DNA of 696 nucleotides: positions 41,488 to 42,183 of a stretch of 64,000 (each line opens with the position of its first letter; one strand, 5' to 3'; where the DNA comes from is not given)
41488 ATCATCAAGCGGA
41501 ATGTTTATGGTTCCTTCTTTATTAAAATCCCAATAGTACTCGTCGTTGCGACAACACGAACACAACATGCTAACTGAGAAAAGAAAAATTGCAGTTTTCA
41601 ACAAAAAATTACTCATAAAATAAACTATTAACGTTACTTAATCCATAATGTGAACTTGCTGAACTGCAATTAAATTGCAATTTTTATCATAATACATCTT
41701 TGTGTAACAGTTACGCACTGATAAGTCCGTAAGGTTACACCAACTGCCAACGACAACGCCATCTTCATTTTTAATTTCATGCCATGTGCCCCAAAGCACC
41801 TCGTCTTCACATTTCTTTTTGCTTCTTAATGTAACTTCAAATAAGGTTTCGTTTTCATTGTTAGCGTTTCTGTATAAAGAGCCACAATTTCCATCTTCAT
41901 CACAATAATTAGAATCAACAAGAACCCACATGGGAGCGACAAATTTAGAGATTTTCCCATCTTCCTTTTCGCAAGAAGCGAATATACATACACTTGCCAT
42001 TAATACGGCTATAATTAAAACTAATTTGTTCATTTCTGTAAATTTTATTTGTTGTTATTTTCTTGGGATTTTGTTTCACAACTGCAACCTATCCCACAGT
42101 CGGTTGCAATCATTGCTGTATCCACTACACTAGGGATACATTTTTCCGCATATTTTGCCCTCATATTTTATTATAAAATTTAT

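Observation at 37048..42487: AT-rich accessory island built from two tandem ~2.55 kb cassettes of unknown function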

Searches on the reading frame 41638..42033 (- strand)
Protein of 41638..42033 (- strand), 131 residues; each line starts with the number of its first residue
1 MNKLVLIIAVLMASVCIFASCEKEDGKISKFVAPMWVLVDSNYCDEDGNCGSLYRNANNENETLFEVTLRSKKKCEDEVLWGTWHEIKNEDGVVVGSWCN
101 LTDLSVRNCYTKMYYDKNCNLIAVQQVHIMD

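Call 4: search_protein_families(library=pfam, proteins=[window:41638-42033:-], max_evalue=1)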
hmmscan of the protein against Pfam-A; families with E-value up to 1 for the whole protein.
window:41638-42033:- (131 aa): 1 family
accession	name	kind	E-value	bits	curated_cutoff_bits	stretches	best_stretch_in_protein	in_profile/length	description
PF22383.1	AVR-Pik_HID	-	0.13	12.7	27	0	86-121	12-45/61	AVR-Pik-like, HMA interaction domain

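Call 5: search_protein_families(library=ncbifam, proteins=[window:41638-42033:-], max_evalue=1)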
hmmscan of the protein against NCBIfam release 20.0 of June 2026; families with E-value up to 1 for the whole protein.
window:41638-42033:- (131 aa): 3 families
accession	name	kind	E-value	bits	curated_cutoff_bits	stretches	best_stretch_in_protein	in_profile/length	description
NF053689.1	BamJ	equivalog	0.0064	16.8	100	1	1-31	1-32/184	BamJ family beta-barrel-assembly machinery protein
NF051862.1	BT4005_BT4719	subfamily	0.037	13.8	60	1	4-40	5-40/211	NigD1/NigD2 family lipoprotein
NF008655.0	PRK11653.1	equivalog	0.14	12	223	1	8-77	24-90/225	DUF1190 family protein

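Call 78: find_homologous_proteins(query=A9, max_evalue=0.001)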
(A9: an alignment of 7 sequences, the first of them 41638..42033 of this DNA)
Query A9 (7 sequences) (131 aa, profile of the alignment): 21 proteins with E <= 0.001 among 762 candidates.
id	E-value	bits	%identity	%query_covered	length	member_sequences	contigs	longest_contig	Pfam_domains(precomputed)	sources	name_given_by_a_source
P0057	1.8e-53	198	61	98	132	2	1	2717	-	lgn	-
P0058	1.1e-46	176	34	66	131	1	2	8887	-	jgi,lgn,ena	-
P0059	9.5e-46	173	100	92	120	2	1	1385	-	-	-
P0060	4.4e-41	158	29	76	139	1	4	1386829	-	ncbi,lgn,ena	-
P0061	8.4e-41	157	36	75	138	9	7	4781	-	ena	-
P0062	3.9e-29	119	39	46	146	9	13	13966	-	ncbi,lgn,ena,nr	ncbi:MAG: hypothetical protein II575_11720 [Bacteroidales bacterium]|nr:hypothetical protein [Bacter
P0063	1.6e-27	114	36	76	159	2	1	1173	-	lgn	-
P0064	2.3e-27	113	38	51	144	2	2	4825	-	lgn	-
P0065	3.4e-26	110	32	84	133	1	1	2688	-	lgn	-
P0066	3.6e-26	110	39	64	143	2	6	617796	-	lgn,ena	-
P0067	1.3e-25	108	35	55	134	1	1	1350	-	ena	-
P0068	3.2e-25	106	42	51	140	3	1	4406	-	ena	-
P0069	3.7e-25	106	45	66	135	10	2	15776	-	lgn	-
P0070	6.4e-25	105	32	70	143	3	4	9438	-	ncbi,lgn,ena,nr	ncbi:MAG: hypothetical protein IJK62_10390 [Bacteroidales bacterium]|nr:hypothetical protein [Bacter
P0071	8.8e-25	105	35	66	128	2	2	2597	-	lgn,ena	-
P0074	4.3e-22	96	35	50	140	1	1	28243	-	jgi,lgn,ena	-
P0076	3.9e-21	93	31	72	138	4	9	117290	-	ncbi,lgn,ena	-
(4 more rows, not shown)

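Call 79: find_encoding_contigs(protein=P0066, flank=6000, max_places=3)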
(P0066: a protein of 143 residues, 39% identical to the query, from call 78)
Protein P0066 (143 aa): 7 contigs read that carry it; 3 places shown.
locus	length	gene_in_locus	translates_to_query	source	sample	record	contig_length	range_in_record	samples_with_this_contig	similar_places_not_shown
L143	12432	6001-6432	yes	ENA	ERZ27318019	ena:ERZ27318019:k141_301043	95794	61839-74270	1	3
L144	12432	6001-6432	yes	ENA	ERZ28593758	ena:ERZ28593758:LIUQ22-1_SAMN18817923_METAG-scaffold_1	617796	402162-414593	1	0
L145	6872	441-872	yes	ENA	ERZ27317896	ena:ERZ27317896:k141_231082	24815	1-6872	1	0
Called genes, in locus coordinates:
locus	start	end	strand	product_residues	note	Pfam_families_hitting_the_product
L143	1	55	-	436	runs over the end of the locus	PF00919:UPF0004, PF04055:Radical_SAM, PF01938:TRAM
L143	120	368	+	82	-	-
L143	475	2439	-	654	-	PF01136:Peptidase_U32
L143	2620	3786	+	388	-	PF00465:Fe-ADH, PF13685:Fe-ADH_2, PF25137:ADH_Fe_C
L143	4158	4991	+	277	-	PF00753:Lactamase_B, PF23023:Anti-Pycsar_Apyc1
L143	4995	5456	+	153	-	PF13185:GAF_2, PF01590:GAF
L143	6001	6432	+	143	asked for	-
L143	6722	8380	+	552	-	-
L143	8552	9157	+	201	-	-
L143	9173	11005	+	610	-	PF04055:Radical_SAM (faint), PF08497:Radical_SAM_N, PF11842:DUF3362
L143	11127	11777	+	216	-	PF00440:TetR_N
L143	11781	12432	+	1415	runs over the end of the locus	PF00480:ROK (faint), PF01869:BcrAD_BadFG, PF09989:DUF2229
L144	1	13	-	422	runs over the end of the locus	PF00919:UPF0004, PF04055:Radical_SAM, PF01938:TRAM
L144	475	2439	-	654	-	PF01136:Peptidase_U32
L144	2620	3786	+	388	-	PF00465:Fe-ADH, PF13685:Fe-ADH_2, PF25137:ADH_Fe_C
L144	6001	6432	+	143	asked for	-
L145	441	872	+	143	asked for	-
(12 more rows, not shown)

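Call 80: find_encoding_contigs(protein=P0076, flank=6000, max_places=3)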
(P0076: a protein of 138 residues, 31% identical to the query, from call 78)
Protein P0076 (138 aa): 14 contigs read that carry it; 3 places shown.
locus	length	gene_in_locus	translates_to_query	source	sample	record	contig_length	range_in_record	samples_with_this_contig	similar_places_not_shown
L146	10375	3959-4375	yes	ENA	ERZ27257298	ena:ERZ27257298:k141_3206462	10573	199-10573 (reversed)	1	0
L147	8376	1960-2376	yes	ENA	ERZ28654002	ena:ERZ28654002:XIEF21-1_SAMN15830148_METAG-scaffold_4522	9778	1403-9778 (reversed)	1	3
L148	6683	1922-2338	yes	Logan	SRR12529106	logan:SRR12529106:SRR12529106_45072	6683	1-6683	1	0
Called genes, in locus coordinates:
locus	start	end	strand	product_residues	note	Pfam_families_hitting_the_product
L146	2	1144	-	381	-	?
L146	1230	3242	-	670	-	PF17391:Urocanase_N, PF01175:Urocanase, PF17392:Urocanase_C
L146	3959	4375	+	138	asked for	-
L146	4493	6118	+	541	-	-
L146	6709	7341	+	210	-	-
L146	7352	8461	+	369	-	-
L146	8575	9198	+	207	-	PF04371:PAD_porph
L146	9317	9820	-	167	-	PF01934:HepT-like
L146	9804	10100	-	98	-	PF01909:NTP_transf_2, PF18765:Polbeta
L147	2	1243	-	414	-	?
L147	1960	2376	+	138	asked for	-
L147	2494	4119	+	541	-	-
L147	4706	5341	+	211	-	-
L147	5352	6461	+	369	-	-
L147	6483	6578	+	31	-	-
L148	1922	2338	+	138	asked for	-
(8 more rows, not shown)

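Call 81: find_encoding_contigs(protein=P0074, flank=6000, max_places=3)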
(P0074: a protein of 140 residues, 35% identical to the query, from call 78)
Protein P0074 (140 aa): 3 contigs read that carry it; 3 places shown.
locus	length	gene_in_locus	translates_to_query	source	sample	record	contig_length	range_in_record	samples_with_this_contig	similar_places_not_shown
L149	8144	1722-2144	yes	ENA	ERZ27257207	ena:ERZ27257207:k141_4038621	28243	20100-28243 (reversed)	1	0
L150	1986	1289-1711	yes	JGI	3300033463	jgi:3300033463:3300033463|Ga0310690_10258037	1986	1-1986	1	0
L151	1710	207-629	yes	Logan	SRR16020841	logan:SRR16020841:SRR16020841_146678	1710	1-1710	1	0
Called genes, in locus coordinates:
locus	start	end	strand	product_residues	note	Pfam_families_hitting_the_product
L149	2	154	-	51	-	?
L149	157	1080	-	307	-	PF00294:PfkB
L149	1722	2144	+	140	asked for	-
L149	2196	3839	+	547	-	-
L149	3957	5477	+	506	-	PF13687:DUF4153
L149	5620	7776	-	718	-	PF13424:TPR_12 (faint), PF07719:TPR_2 (faint), PF00691:OmpA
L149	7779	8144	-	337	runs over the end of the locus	PF11751:PorP_SprF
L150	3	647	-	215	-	?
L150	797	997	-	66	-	-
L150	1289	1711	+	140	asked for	-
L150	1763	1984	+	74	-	?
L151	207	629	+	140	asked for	-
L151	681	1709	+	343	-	?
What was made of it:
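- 41638..42033 (-): w131: a 131-aa lipoprotein (lipobox Cys21, then C-E-K-E-D). It belongs to a small unnamed Bacteroidales family that always precedes a 541-565-aa propeller gene. Partner genes (calls 79-81).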

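Call 95: search_protein_families(library=padloc, proteins=[window:41638-42033:-], max_evalue=0.1)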
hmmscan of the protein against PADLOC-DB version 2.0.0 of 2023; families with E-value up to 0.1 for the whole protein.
window:41638-42033:- (131 aa): 0 families
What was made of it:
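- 41638..42033 (-): No Pfam, NCBIfam or PADLOC hit (calls 4, 5, 95).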

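Call 96: search_protein_families(library=pfam, proteins=[L143:6722-8380:+, L146:4493-6118:+, L149:2196-3839:+], max_evalue=0.01)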
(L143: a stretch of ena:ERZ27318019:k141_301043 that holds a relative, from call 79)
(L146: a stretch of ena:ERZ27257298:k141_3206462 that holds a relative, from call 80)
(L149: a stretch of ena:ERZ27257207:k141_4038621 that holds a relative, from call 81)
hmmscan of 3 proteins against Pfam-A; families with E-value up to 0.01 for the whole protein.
L143:6722-8380:+ (552 aa): 0 families

L146:4493-6118:+ (541 aa): 0 families

L149:2196-3839:+ (547 aa): 0 families
